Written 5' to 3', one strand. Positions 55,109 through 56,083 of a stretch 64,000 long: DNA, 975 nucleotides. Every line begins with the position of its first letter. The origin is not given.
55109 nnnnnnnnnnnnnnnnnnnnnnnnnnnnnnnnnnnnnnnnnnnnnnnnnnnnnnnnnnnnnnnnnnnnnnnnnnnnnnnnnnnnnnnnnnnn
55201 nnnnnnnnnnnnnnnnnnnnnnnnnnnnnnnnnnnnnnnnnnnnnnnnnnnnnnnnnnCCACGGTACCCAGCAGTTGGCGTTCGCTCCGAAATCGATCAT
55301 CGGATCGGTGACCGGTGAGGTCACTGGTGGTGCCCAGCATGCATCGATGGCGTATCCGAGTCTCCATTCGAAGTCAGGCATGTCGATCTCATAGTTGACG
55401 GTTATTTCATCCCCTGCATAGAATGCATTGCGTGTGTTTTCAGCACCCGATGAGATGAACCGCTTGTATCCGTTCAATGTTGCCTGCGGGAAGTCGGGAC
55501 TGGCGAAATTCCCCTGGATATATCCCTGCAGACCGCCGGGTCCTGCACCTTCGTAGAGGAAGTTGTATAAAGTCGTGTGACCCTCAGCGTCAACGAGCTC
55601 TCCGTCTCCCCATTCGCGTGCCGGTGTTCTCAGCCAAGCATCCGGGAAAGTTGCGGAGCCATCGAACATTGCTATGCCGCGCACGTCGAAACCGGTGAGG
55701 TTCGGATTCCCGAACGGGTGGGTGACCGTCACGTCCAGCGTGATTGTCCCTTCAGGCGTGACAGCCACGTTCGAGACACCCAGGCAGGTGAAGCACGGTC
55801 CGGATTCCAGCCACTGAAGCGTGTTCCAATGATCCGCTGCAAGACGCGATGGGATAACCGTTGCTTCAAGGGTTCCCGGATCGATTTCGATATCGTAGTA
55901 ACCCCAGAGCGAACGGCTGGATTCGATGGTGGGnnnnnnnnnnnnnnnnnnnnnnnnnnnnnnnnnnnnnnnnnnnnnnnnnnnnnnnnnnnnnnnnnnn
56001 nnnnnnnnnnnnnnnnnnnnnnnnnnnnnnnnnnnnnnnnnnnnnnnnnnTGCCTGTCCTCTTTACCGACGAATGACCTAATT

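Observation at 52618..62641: Surface-lipoprotein locus: one novel N-terminal domain fused to different beta-propellers, bracketed by paralogous small lipoproteins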

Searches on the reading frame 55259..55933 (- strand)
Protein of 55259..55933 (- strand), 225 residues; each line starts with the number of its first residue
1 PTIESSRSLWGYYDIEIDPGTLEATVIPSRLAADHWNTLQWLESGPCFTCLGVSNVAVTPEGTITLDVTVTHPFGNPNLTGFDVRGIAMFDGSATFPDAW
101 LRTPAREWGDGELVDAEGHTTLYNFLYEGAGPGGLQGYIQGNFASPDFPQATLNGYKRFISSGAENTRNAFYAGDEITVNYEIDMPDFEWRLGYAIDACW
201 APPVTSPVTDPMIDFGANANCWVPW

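Call 40: predict_structure(alignment_id=A4)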
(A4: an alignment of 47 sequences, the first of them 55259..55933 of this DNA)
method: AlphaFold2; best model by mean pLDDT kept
length: 225 residues; sequences in the alignment: 47
mean_pLDDT: 80.3   pTM: 0.80
mean pLDDT of the five models: 80.3, 79.7, 79.4, 75.9, 75.7
residues with pLDDT >= 90: 109; 70-90: 63; 50-70: 18; < 50: 35
segments of 3 or more residues with pLDDT < 50: 1-4, 31-40, 124-141
pLDDT, mean of each block of 10 residues (from residue 1): 60 87 86 45 66 96 96 91 93 84 91 93 47 40 59 92 93 96 88 86 93 92 61
secondary structure, 60 per line:
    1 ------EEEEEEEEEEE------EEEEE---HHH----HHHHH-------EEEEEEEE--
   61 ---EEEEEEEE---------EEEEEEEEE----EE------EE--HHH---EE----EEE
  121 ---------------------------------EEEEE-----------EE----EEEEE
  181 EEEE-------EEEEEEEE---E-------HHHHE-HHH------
elements in order: E7-17 E24-28 H39-43 E51-58 E64-71 E81-89 E118-120 E154-158 E176-184 E192-199 H211-214

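Call 43: fold_search(model_id=the predicted structure, library=pdb)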
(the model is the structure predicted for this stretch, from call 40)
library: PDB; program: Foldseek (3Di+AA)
matches with E <= 10: 833; with E <= 0.001: 0
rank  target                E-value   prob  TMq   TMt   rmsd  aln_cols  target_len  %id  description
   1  9jrr_A                1.7e-02  0.10  0.12  0.15  15.5       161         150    8  Crystal structure of YjgK from Salmonella Typhimurium (released 2025-07-02)
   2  3hqx                  2.7e-02  0.14  0.12  0.22  16.0       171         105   11  Crystal structure of protein of unknown function (DUF1255,PF06865) from Acinetobacter sp. ADP1 (released 2009-06-30)
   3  7dda                  3.0e-02  0.93  0.31  0.50   8.5       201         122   10  Envelope protein VP37 a crystal structure from White Spot Syndrome Virus (released 2021-06-23)
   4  4bxf_B                3.7e-02  0.09  0.15  0.10  17.4       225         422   10  60S ribosomal protein L27A histidine hydroxylase (MINA53 Y209C) in complex with MN(II), 2-oxoglutarate (2OG) and 60S r (released 2014-05-14)
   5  4q0p                  4.9e-02  0.07  0.11  0.10  17.4       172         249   10  Crystal structure of Acinetobacter sp. DL28 L-ribose isomerase in complex with L-ribose (released 2014-05-28)
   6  4bxf_A                5.2e-02  0.08  0.15  0.10  17.4       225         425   10  60S ribosomal protein L27A histidine hydroxylase (MINA53 Y209C) in complex with MN(II), 2-oxoglutarate (2OG) and 60S r (released 2014-05-14)
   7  2wii_B                6.2e-02  0.33  0.27  0.09  21.4       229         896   10  Complement C3b in complex with factor H domains 1-4 (released 2009-06-09)
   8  9jrr_B                7.7e-02  0.06  0.11  0.14  15.6       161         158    7  Crystal structure of YjgK from Salmonella Typhimurium (released 2025-07-02)
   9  5uqp_A                8.1e-02  0.08  0.11  0.18  21.7       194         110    8  The crystal structure of cupin protein from Rhodococcus jostii RHA1 (released 2017-02-22)
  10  5uqp_B                8.6e-02  0.06  0.11  0.17  22.0       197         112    9  The crystal structure of cupin protein from Rhodococcus jostii RHA1 (released 2017-02-22)
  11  4qaw_D                9.1e-02  0.14  0.22  0.12  18.9       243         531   10  Structure of modular Xyn30D from Paenibacillus barcinonensis (released 2014-10-08)
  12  1cau_A                9.1e-02  0.09  0.13  0.15  15.9       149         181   12  DETERMINATION OF THREE CRYSTAL STRUCTURES OF CANAVALIN BY MOLECULAR REPLACEMENT (released 1993-10-31)
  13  3ww3_B                9.1e-02  0.04  0.10  0.10  18.0       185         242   11  X-ray structures of Cellulomonas parahominis L-ribose isomerase with no ligand (released 2015-04-29)
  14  6roj_C                1.0e-01  0.20  0.26  0.20  15.3       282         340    9  Cryo-EM structure of the activated Drs2p-Cdc50p (released 2019-07-03)
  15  5fo8_B                1.0e-01  0.20  0.25  0.08  23.3       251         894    9  Crystal Structure of Human Complement C3b in Complex with MCP (CCP1-4) (released 2016-04-06)
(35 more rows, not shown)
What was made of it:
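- On Any solved structure for head domain 1: Foldseek finds 0 hits at E<=1e-3, with TM<=0.31 (call 43).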

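Call 56: fold_search(model_id=the predicted structure, library=viral)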
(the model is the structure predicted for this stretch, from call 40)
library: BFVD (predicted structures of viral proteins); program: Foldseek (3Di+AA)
matches with E <= 10: 824; with E <= 0.001: 0
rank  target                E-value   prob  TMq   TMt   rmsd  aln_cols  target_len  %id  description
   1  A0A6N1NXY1            1.9e-02  0.44  0.23  0.07  21.6       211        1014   11  DUF11 domain-containing protein [Tupanvirus soda lake]
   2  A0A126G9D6            2.1e-02  0.25  0.23  0.19  14.0       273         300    8  (no name in the UniProt tables at hand)
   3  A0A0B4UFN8            2.6e-02  0.13  0.17  0.16  21.9       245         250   11  Major capsid protein (Fragment) [Fish lymphocystis disease virus]
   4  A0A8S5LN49            3.1e-02  0.57  0.28  0.29  11.4       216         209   10  Uncharacterized protein [Siphoviridae sp. ctsf32]
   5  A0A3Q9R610            3.5e-02  0.12  0.17  0.18  17.7       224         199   12  (no name in the UniProt tables at hand)
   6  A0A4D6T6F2            4.6e-02  0.20  0.20  0.27  11.9       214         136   11  Uncharacterized protein [Gordonia phage Fairfaxidum]
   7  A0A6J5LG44            4.6e-02  0.10  0.18  0.05  19.1       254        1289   11  Tip attachment protein J [uncultured Caudovirales phage]
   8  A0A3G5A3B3            4.8e-02  0.06  0.11  0.07  19.2       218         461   10  Mannose-1-phosphate guanylyltransferase 1 [Harvfovirus sp.]
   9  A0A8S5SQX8            5.1e-02  0.12  0.14  0.15  19.4       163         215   10  Uncharacterized protein [Podoviridae sp. ctXBg1]
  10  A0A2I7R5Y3            5.4e-02  0.13  0.14  0.22  14.0       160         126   11  (no name in the UniProt tables at hand)
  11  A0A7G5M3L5            5.7e-02  0.33  0.25  0.15  11.8       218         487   12  (no name in the UniProt tables at hand)
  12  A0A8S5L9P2            6.0e-02  0.06  0.12  0.13  17.0       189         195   10  Uncharacterized protein [Myoviridae sp. ctPuP5]
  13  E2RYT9                6.4e-02  0.20  0.21  0.18  16.1       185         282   12  p31 protein [Beet necrotic yellow vein virus]
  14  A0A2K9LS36            7.1e-02  0.09  0.14  0.13  15.8       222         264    9  Capsid [uncultured virus]
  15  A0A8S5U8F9            7.1e-02  0.08  0.14  0.09  17.7       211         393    9  Clumping factor [Siphoviridae sp. ct9j27]
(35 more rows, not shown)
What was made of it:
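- On Any solved structure for head domain 1: The same holds for BFVD (call 56).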
